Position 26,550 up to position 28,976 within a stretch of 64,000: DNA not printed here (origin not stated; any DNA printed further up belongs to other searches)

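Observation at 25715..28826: ArsS-like radical SAM/Cys-rich protein co-transcribed with a DedA(TVP38)-FAD disulfide-reductase fusion, with no arsM nearby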

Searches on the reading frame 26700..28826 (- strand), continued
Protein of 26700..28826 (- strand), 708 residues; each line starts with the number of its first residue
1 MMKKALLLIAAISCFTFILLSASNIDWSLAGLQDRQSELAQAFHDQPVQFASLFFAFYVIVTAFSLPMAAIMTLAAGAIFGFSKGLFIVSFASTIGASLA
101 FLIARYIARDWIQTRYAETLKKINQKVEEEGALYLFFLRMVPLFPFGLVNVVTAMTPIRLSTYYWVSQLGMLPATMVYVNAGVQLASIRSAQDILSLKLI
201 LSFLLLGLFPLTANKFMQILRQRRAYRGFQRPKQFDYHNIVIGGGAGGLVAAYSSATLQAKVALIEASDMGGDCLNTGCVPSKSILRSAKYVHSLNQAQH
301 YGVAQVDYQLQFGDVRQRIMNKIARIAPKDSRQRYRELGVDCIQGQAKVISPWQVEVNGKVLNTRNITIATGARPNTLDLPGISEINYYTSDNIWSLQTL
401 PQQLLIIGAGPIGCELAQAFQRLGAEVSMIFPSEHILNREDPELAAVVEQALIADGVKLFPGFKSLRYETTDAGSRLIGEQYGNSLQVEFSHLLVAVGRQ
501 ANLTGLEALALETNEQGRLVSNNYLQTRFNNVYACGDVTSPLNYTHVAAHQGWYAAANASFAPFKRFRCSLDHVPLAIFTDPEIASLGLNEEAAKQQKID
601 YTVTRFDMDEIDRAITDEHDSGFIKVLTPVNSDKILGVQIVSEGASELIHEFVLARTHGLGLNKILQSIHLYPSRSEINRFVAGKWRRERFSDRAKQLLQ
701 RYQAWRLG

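Call 67: predict_structure(alignment_id=A2)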
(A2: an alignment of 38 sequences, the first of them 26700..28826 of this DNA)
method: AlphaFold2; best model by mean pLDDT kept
length: 708 residues; sequences in the alignment: 38
mean_pLDDT: 83.1   pTM: 0.75
mean pLDDT of the five models: 83.1, 82.6, 78.4, 76.8, 76.7
residues with pLDDT >= 90: 208; 70-90: 424; 50-70: 66; < 50: 10
segments of 3 or more residues with pLDDT < 50: 669-675
pLDDT, mean of each block of 10 residues (from residue 1): 67 72 71 75 79 83 72 84 86 81 78 71 69 68 57 73 80 83 83 82 80 78 87 94 88 90 86 69 88 88 86 90 84 85 93 96 96 84 87 85 94 93 96 89 91 95 91 87 92 90 91 90 93 92 78 93 88 83 89 89 88 75 90 89 81 81 66 48 63 83 87
secondary structure, 60 per line:
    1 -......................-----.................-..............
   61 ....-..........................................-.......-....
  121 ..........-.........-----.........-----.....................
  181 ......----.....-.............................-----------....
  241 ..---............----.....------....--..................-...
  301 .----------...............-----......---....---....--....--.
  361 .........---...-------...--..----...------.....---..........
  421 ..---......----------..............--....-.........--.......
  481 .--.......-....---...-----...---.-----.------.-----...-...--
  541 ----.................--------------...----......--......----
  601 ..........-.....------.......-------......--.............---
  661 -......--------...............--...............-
elements in order (helices of 4 or more, strands of 3 or more residues): H2-23 H29-45 H47-64 H66-107 H109-115 H117-130 H132-140 H146-154 H160-186 H191-195 H197-225 E237-242 H246-257 E262-266 H273-276 H279-296 H298-301 H312-326 H332-337 E341-344 E348-351 E354-357 E360-369 E373-375 E403-407 H411-422 E426-431 H442-455 E458-461 E463-471 E474-481 E484-490 E492-495 E499-501 E532-534 H545-561 E576-578 E583-588 H591-596 E601-607 H612-616 E623-629 E637-642 H645-657 H662-667 H676-690 H693-707

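Call 77: search_protein_families(library=ncbifam, proteins=[L088:5996-7033:+, L088:7037-7966:+, L089:11917-12858:-], max_evalue=1e-30)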
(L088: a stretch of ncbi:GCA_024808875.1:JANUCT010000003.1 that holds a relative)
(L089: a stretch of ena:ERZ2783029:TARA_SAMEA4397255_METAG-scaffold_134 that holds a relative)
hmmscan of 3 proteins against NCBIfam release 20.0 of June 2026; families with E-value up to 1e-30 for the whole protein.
L088:5996-7033:+ (345 aa): 4 families
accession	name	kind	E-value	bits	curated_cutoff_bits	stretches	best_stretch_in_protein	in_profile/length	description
NF008823.0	PRK11873.1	subfamily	1.6e-51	175.4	263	1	5-233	11-241/272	arsenite methyltransferase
NF040538.1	methyl_ArsM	equivalog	8e-42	143.7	500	0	134-292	167-316/356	arsinothricin biosynthesis methyltransferase ArsM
NF041537.1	ArsM_AhpD_UU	exception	8.9e-36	123.4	510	1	38-223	52-230/345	arsenite methyltransferase/AhpD domain selenoprotein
NF041536.1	ArsM_DUF2284_UU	exception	1.6e-31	109.2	575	1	37-223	51-230/459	arsenite methyltransferase/DUF2284 domain selenoprotein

L088:7037-7966:+ (309 aa): 0 families

L089:11917-12858:- (313 aa): 1 family
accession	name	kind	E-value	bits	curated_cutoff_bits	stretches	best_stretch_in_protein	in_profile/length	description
NF049973.1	radical_Rv1681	equivalog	1.1e-33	116.6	380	1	37-212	72-242/326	Rv1681 family radical SAM protein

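Call 89: search_dna_similar(query=window:26700-28826:-, collection=plasmids, mode=protein, max_rows=40, max_evalue=1e-40)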
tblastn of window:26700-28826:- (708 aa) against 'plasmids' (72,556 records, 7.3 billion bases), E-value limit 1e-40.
Records with a match: 1010; places in all: 1075; records where one place covers at least 80% of the query: 89.
Best place of each record, by identity: <60% 1010.
By first word of the organism name: Rhizobium 153; Enterococcus 93; Sinorhizobium 82; Phaeobacter 80; Burkholderia 55; Staphylococcus 46; Agrobacterium 38; Salmonella 32; Bacillus 27; Sphingobium 17; and 154 more.
By predicted mobility (MOB-suite, as given by PLSDB): non-mobilizable 542; conjugative 258; mobilizable 210.
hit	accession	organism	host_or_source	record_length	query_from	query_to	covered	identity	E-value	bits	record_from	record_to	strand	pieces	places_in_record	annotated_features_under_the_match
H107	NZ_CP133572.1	Pseudoalteromonas sp. HL-AS2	sediment core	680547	1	708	100%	48.2%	0e+0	637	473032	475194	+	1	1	FAD-dependent oxidoreductase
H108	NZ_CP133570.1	Pseudoalteromonas sp. HL-AS1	sediment core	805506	1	708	100%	48.1%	0e+0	636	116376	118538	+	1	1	FAD-dependent oxidoreductase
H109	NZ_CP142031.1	Pseudoalteromonas sp. CuT4-3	whole organism,deep-sea sediment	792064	1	708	100%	47.8%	0e+0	638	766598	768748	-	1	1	bifunctional TVP38/TMEM64 family protein/FAD-dependent oxidoreductase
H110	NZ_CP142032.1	Pseudoalteromonas sp. CuT4-3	whole organism,deep-sea sediment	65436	1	708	100%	47.8%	0e+0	638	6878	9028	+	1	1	bifunctional TVP38/TMEM64 family protein/FAD-dependent oxidoreductase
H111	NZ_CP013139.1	Pseudoalteromonas sp. Bsw20308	seawater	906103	1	708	100%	47.8%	0e+0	635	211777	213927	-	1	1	bifunctional TVP38/TMEM64 family protein/FAD-dependent oxidoreductase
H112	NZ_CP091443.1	Pseudoalteromonas sp. CF6-2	sediment,South Sea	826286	28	708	96%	49.0%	0e+0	631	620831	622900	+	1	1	bifunctional TVP38/TMEM64 family protein/FAD-dependent oxidoreductase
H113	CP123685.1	Salmonella enterica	Animal-Calf-Bob Veal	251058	2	708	100%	46.8%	1e-157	584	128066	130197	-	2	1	none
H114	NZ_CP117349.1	Salmonella enterica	Bos taurus,Large intestine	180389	2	708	100%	46.6%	6e-160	592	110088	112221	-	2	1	none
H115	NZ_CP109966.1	Catenovulum adriaticum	algae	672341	1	705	100%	46.7%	0e+0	619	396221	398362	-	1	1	bifunctional TVP38/TMEM64 family protein/FAD-dependent oxidoreductase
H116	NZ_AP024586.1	Citrobacter amalonaticus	-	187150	2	708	100%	46.6%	0e+0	585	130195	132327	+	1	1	bifunctional TVP38/TMEM64 family protein/FAD-dependent oxidoreductase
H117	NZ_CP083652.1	Citrobacter amalonaticus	-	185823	2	708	100%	46.6%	0e+0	585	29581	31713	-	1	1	bifunctional TVP38/TMEM64 family protein/FAD-dependent oxidoreductase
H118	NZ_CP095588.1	Klebsiella pneumoniae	Homo sapiens,Pure culture one microbial ...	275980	2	708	100%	46.6%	0e+0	585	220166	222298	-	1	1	bifunctional TVP38/TMEM64 family protein/FAD-dependent oxidoreductase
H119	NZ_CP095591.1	Providencia stuartii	Homo sapiens,Pure culture one microbial ...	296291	2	708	100%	46.6%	0e+0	585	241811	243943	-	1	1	bifunctional TVP38/TMEM64 family protein/FAD-dependent oxidoreductase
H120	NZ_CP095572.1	Klebsiella pneumoniae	Homo sapiens,Pure culture one microbial ...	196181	2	708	100%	46.6%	0e+0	585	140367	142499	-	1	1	bifunctional TVP38/TMEM64 family protein/FAD-dependent oxidoreductase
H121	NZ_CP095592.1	Providencia stuartii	Homo sapiens,Pure culture one microbial ...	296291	2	708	100%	46.6%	0e+0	585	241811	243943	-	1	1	bifunctional TVP38/TMEM64 family protein/FAD-dependent oxidoreductase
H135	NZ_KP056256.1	Escherichia coli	-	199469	2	708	100%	46.6%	0e+0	585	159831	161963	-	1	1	bifunctional TVP38/TMEM64 family protein/FAD-dependent oxidoreductase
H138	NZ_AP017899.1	Sphingopyxis sp. FD7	-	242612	26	708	96%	47.5%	0e+0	605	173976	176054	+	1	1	bifunctional TVP38/TMEM64 family protein/FAD-dependent oxidoreductase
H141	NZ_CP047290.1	Falsirhodobacter algicola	Grateloupia sp.,single cell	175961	26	708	96%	46.2%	0e+0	592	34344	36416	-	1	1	bifunctional TVP38/TMEM64 family protein/FAD-dependent oxidoreductase | CDP-alcohol phosphatidyltransferase family protein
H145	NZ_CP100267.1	Burkholderia glumae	cell culture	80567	6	705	99%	44.4%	1e-172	555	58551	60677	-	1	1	bifunctional TVP38/TMEM64 family protein/FAD-dependent oxidoreductase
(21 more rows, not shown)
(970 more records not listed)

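Call 90: get_annotated_region(hit=H135, flank=9000)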
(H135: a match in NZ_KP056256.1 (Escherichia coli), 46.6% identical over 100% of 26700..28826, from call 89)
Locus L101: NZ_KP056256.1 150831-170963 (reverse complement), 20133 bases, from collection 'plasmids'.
description: Escherichia coli strain YDC637 plasmid pYDC637, complete sequence
organism: Escherichia coli (NCBI taxid 562)
taxonomy: Bacteria; Pseudomonadota; Gammaproteobacteria; Enterobacterales; Enterobacteriaceae; Escherichia; Escherichia coli
host: -; source: -; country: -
typing (MOB-suite, as given by PLSDB): conjugative; replicon IncC; relaxase MOBH,MOBH; mating-pair formation MPF_F
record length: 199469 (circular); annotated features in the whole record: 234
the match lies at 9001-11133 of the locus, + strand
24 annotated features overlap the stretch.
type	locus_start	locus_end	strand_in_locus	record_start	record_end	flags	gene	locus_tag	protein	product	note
CDS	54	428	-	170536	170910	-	-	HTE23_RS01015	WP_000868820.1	hypothetical protein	-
CDS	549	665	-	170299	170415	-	-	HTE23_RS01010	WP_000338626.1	hypothetical protein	-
CDS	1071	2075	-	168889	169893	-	-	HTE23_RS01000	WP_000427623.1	IS110-like element IS4321 family transposase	GO:0006313 - DNA transposition [Evidence IEA]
CDS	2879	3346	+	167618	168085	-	-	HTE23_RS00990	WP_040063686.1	DUF6789 family protein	-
CDS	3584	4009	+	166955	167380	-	-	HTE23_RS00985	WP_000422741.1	transposase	GO:0006313 - DNA transposition [Evidence IEA]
CDS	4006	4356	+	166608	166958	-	tnpB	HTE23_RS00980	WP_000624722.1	IS66 family insertion sequence element accessory protein TnpB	-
CDS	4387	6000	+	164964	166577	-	-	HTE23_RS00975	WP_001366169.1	IS66-like element ISEc23 family transposase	GO:0006313 - DNA transposition [Evidence IEA]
CDS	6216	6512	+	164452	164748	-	-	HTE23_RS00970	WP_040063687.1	DUF2282 domain-containing protein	-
CDS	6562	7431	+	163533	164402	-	-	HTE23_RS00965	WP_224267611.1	DUF692 domain-containing protein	-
CDS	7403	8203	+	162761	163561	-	-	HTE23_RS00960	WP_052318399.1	DNA-binding domain-containing protein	-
CDS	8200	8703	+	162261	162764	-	-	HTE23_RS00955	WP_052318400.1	DoxX family protein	-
CDS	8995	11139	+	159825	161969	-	-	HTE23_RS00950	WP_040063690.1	bifunctional TVP38/TMEM64 family protein/FAD-dependent oxidoreductase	-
CDS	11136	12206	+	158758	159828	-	-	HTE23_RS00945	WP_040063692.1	FAD-dependent oxidoreductase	-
CDS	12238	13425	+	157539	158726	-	-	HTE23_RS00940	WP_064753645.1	ABC transporter substrate-binding protein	-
CDS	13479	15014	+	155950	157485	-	-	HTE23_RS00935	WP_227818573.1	ABC transporter permease subunit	-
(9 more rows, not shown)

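Call 91: get_annotated_region(hit=H111, flank=8000)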
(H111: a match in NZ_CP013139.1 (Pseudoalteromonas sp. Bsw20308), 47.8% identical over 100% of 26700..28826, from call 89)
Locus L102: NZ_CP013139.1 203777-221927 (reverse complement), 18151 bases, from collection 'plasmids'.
description: Pseudoalteromonas sp. Bsw20308 plasmid pPBSW1, complete sequence
organism: Pseudoalteromonas sp. Bsw20308 (NCBI taxid 283699)
taxonomy: Bacteria; Pseudomonadota; Gammaproteobacteria; Alteromonadales; Pseudoalteromonadaceae; Pseudoalteromonas; Pseudoalteromonas sp. Bsw20308
host: -; source: seawater; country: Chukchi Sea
typing (MOB-suite, as given by PLSDB): non-mobilizable
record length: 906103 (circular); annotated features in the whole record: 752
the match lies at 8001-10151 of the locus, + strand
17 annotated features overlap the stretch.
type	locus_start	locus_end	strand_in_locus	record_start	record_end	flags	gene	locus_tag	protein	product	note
CDS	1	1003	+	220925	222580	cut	-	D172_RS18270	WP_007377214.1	RluA family pseudouridine synthase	GO:0001522 - pseudouridine synthesis [Evidence IEA]; GO:0009451 - RNA modification [Evidence IEA]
CDS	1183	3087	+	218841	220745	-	-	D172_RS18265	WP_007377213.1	tetratricopeptide repeat-containing diguanylate cyclase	-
CDS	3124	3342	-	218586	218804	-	-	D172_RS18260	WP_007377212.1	DUF6500 family protein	-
CDS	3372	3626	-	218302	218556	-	-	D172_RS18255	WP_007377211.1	hypothetical protein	-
CDS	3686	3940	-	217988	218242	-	-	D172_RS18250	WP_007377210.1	hypothetical protein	-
CDS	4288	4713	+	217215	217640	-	-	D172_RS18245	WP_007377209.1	hemerythrin domain-containing protein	-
CDS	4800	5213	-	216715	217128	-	-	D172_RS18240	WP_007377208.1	hypothetical protein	-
CDS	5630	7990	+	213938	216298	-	-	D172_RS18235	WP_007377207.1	TonB-dependent receptor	-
CDS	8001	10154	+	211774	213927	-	-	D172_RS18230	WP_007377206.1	bifunctional TVP38/TMEM64 family protein/FAD-dependent oxidoreductase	-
CDS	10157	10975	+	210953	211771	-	-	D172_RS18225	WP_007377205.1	DUF547 domain-containing protein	-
CDS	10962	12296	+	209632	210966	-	-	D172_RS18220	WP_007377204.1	ABC transporter substrate-binding protein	-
CDS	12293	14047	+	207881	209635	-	-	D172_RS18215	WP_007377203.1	ABC transporter permease subunit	GO:0055085 - transmembrane transport [Evidence IEA]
CDS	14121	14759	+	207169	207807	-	-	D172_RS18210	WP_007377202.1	ATP-binding cassette domain-containing protein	-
CDS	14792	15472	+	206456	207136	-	-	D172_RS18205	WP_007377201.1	CDP-alcohol phosphatidyltransferase family protein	GO:0008654 - phospholipid biosynthetic process [Evidence IEA]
CDS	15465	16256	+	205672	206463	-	-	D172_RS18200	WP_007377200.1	sterol desaturase family protein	GO:0006629 - lipid metabolic process [Evidence IEA]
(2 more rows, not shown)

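Call 92: get_annotated_region(hit=H141, flank=7000)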
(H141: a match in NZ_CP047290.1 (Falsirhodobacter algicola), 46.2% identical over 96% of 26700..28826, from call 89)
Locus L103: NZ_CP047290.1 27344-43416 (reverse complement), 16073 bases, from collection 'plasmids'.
description: Falsirhodobacter algicola strain PG104 plasmid unnamed1, complete sequence
organism: Falsirhodobacter algicola (NCBI taxid 2692330)
taxonomy: Bacteria; Pseudomonadota; Alphaproteobacteria; Rhodobacterales; Paracoccaceae; Falsirhodobacter; Falsirhodobacter algicola
host: -; source: Grateloupia sp.,single cell; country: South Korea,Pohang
typing (MOB-suite, as given by PLSDB): non-mobilizable
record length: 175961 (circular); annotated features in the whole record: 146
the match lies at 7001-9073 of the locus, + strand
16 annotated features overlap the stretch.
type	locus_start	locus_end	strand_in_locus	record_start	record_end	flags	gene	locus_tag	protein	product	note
CDS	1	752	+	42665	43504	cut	-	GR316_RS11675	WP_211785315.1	BadF/BadG/BcrA/BcrD ATPase family protein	-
CDS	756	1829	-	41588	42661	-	-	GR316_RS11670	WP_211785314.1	ABC transporter ATP-binding protein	-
CDS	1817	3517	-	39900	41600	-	-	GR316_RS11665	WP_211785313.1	iron ABC transporter permease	GO:0006826 - iron ion transport [Evidence IEA]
CDS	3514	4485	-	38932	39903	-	-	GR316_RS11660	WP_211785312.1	ABC transporter substrate-binding protein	-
CDS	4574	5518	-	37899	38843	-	-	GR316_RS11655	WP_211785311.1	glutathione S-transferase family protein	-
CDS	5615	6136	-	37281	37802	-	-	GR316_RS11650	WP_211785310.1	redoxin domain-containing protein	-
CDS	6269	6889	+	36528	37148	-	-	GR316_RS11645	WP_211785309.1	TetR/AcrR family transcriptional regulator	GO:0006355 - regulation of DNA-templated transcription [Evidence IEA]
CDS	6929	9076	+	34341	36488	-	-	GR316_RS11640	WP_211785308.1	bifunctional TVP38/TMEM64 family protein/FAD-dependent oxidoreductase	-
CDS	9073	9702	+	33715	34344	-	-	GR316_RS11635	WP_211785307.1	CDP-alcohol phosphatidyltransferase family protein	-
CDS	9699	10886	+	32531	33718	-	-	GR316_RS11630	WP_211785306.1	ABC transporter substrate-binding protein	-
CDS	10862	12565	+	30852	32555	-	-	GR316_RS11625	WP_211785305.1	ABC transporter permease subunit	GO:0055085 - transmembrane transport [Evidence IEA]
CDS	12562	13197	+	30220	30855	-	-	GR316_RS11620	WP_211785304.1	ATP-binding cassette domain-containing protein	-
CDS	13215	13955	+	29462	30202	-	-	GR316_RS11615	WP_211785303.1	VCBS repeat-containing protein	-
CDS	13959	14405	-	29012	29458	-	-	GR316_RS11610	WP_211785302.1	DUF302 domain-containing protein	-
CDS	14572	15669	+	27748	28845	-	-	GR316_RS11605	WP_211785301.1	FAD-dependent oxidoreductase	-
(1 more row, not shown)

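Call 93: get_annotated_region(hit=H115, flank=7000)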
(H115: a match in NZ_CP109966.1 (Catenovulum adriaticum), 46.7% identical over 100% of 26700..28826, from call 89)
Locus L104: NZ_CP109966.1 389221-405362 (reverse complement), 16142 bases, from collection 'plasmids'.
description: Catenovulum adriaticum strain TS8 plasmid pCadTS8_1, complete sequence
organism: Catenovulum adriaticum (NCBI taxid 2984846)
taxonomy: Bacteria; Pseudomonadota; Gammaproteobacteria; Alteromonadales; Alteromonadaceae; Catenovulum; Catenovulum adriaticum
host: -; source: algae; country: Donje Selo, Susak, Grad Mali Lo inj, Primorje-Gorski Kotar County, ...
typing (MOB-suite, as given by PLSDB): non-mobilizable
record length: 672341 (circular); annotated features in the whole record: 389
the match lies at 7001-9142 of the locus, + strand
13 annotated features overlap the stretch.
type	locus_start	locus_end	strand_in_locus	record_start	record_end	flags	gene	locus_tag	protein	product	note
CDS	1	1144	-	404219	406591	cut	-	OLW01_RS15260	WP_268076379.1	alpha-L-rhamnosidase N-terminal domain-containing protein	-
CDS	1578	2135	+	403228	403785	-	-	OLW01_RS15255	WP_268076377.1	sigma-70 family RNA polymerase sigma factor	GO:0006352 - DNA-templated transcription initiation [Evidence IEA]; GO:0006355 - regulation of DNA-templated ...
CDS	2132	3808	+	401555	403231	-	-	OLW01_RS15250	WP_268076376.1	LamG-like jellyroll fold domain-containing protein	-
CDS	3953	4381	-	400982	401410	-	-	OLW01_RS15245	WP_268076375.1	hypothetical protein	-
CDS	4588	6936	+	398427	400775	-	-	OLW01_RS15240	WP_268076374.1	TonB-dependent receptor plug domain-containing protein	-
CDS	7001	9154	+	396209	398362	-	-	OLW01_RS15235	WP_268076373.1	bifunctional TVP38/TMEM64 family protein/FAD-dependent oxidoreductase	-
CDS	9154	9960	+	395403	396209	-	-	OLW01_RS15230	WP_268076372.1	DUF547 domain-containing protein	-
CDS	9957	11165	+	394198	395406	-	-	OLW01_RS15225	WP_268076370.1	ABC transporter substrate-binding protein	-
CDS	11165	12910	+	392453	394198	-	-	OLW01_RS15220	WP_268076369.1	ABC transporter permease subunit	GO:0055085 - transmembrane transport [Evidence IEA]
CDS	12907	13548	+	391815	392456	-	-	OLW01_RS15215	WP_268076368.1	ATP-binding cassette domain-containing protein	-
CDS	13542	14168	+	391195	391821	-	-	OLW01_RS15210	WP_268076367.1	CDP-alcohol phosphatidyltransferase family protein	GO:0008654 - phospholipid biosynthetic process [Evidence IEA]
CDS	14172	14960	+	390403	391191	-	-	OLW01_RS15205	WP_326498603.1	sterol desaturase family protein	GO:0006629 - lipid metabolic process [Evidence IEA]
CDS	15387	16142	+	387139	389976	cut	-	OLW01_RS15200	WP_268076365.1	TonB-dependent receptor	GO:0006810 - transport [Evidence IEA]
